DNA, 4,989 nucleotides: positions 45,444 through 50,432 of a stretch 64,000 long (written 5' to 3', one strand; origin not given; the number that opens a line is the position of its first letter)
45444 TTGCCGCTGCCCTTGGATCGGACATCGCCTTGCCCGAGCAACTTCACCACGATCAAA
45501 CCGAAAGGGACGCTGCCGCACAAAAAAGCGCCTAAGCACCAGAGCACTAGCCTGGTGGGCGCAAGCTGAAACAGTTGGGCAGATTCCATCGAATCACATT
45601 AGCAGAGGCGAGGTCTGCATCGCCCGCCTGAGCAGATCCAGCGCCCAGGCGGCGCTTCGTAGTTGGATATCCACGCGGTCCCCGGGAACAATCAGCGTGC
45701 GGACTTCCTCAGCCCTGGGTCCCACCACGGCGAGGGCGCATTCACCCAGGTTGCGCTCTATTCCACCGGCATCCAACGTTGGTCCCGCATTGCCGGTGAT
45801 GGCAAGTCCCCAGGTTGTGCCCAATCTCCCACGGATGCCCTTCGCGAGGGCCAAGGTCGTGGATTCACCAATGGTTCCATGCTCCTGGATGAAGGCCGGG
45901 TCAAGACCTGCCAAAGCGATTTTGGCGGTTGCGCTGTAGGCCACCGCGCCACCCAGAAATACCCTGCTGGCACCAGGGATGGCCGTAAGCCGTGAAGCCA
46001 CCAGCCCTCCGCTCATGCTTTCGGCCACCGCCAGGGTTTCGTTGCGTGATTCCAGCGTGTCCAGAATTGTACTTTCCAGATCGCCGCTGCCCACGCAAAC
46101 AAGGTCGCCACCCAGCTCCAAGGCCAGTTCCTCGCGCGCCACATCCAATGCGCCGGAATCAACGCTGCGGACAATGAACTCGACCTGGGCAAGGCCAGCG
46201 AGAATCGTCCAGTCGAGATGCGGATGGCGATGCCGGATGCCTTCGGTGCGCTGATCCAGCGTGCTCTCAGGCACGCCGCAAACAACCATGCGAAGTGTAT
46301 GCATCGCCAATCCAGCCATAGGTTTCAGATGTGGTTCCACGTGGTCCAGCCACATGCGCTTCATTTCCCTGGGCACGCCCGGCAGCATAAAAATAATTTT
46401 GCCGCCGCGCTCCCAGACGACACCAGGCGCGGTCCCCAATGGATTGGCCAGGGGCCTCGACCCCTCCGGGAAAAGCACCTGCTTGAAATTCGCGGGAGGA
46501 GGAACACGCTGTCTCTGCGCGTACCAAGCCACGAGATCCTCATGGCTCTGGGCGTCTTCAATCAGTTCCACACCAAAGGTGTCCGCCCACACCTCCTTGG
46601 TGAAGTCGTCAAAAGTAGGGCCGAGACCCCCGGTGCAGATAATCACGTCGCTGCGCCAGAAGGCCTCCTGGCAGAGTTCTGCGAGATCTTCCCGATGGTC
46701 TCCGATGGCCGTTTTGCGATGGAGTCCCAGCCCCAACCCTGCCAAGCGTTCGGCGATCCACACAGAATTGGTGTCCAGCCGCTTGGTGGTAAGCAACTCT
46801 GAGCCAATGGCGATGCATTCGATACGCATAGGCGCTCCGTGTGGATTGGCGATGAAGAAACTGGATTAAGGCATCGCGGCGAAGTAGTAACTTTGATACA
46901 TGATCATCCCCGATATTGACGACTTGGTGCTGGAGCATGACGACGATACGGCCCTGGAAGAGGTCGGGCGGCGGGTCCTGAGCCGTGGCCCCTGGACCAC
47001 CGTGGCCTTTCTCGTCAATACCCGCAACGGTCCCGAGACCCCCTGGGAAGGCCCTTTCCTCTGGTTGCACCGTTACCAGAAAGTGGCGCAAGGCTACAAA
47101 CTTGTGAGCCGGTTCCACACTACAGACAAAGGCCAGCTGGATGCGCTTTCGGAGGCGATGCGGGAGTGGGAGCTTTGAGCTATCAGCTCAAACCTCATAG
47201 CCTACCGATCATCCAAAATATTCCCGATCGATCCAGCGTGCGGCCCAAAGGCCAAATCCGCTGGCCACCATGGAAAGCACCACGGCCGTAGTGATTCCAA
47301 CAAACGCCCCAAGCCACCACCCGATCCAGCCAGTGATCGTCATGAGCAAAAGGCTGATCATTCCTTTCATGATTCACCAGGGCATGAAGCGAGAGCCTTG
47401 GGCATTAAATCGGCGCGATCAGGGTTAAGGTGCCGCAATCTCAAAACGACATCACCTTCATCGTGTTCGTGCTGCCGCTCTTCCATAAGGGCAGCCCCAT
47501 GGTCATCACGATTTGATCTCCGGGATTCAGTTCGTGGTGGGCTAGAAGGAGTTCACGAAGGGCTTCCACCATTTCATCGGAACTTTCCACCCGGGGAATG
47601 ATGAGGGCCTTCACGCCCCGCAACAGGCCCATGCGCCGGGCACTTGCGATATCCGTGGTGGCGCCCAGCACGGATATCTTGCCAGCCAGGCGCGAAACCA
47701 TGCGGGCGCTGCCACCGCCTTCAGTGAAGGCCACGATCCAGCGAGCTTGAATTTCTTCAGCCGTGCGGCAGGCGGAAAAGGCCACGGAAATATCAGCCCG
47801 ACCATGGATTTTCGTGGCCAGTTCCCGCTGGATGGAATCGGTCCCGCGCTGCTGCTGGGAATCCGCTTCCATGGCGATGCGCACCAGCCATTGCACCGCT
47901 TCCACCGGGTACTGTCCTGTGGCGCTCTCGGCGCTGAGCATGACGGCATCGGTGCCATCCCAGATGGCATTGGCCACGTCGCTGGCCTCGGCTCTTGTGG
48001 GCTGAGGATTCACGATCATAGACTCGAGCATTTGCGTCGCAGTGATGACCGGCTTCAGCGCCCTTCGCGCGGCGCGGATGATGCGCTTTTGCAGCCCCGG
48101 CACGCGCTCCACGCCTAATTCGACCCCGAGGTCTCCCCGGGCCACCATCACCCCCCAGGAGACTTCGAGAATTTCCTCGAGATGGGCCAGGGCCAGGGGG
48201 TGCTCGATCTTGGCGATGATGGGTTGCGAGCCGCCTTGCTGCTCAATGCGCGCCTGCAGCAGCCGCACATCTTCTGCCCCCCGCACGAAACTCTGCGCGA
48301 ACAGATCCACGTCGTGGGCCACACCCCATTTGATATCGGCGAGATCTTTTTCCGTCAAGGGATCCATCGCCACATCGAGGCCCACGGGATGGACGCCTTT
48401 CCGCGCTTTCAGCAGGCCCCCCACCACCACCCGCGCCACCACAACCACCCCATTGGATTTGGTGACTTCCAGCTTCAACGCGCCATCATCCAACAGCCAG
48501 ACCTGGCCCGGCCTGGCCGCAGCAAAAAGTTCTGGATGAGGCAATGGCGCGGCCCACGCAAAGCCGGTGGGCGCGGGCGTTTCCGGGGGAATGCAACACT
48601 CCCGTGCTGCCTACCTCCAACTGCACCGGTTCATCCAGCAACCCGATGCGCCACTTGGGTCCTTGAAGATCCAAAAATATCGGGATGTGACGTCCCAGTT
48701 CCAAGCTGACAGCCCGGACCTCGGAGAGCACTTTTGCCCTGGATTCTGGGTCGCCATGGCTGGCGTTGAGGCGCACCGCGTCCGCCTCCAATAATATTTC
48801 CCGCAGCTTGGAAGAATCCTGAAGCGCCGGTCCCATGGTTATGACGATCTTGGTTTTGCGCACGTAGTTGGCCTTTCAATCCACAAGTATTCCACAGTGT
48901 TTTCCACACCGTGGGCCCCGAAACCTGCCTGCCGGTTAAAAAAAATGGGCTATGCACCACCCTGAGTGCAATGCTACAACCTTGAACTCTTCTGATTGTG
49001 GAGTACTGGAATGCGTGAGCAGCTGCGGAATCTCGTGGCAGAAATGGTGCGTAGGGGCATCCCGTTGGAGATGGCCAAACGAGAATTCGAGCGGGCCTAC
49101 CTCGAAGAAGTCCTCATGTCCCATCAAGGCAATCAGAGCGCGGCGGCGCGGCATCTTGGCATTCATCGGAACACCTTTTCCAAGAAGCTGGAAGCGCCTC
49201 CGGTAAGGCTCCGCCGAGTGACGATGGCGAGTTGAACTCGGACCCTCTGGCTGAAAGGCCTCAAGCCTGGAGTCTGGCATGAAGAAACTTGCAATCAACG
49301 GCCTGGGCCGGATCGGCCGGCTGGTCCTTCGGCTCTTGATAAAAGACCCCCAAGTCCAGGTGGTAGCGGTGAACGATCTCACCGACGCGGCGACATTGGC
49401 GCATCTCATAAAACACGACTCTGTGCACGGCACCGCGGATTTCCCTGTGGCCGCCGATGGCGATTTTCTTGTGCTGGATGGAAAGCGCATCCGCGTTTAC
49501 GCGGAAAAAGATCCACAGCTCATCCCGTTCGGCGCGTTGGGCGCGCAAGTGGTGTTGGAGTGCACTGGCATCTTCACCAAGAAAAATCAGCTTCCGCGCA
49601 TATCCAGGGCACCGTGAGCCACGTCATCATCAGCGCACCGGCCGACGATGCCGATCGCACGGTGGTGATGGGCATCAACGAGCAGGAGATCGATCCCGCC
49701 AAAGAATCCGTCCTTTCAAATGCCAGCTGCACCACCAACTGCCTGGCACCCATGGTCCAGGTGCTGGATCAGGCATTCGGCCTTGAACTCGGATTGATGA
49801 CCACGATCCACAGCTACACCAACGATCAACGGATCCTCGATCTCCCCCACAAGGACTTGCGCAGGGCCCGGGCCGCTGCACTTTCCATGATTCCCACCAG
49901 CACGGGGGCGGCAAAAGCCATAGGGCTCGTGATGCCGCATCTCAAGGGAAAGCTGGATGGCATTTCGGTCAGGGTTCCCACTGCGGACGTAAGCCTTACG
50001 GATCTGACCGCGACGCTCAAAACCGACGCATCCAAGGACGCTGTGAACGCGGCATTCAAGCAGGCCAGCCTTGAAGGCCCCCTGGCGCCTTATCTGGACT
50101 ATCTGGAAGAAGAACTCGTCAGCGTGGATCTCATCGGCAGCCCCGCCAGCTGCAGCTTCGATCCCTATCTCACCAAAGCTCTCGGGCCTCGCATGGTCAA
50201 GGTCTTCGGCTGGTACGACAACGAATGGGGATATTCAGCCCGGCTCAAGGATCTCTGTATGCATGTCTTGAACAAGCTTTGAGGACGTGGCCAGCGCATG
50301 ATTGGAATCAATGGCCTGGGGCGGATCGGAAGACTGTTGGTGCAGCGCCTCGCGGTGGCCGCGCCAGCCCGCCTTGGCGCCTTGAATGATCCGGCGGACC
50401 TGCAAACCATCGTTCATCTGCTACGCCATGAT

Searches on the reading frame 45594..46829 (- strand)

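Call 19: search_protein_families(library=pfam, proteins=[window:45594-46829:-], max_evalue=0.01)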
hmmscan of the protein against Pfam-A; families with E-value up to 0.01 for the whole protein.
window:45594-46829:- (411 aa): 2 families
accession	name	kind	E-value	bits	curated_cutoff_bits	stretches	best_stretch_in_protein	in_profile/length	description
PF02464.23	CinA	-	6.9e-40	136.7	23.5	1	251-404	4-155/155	Competence-damaged protein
PF00994.29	MoCF_biosynth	-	2.9e-30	105.3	26.6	1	5-169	2-143/144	Probable molybdopterin binding domain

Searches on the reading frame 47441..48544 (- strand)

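Call 19: search_protein_families(library=pfam, proteins=[window:47441-48544:-], max_evalue=0.01)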
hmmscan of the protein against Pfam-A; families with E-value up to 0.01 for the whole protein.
window:47441-48544:- (367 aa): 2 families
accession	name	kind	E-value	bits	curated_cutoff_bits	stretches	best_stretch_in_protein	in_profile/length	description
PF00224.27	PK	-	3.9e-76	256.7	30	1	4-217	114-328/328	Pyruvate kinase, barrel domain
PF02887.21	PK_C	-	4e-27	95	28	1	253-365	2-114/114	Pyruvate kinase, alpha/beta domain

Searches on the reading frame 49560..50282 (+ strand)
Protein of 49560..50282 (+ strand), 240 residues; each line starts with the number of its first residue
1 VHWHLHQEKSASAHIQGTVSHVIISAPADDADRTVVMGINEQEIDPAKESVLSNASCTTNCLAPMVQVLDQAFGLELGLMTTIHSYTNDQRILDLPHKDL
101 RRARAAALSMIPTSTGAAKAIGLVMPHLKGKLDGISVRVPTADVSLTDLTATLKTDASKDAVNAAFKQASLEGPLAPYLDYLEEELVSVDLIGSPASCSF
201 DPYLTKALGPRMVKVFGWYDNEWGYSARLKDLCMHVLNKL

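Call 19: search_protein_families(library=pfam, proteins=[window:49560-50282:+], max_evalue=0.01)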
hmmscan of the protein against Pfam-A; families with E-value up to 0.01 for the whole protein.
window:49560-50282:+ (240 aa): 1 family
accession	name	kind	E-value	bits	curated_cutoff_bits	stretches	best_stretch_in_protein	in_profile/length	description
PF02800.25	Gp_dh_C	-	5.1e-59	198.8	24.4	1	62-219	1-158/158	Glyceraldehyde 3-phosphate dehydrogenase, C-terminal domain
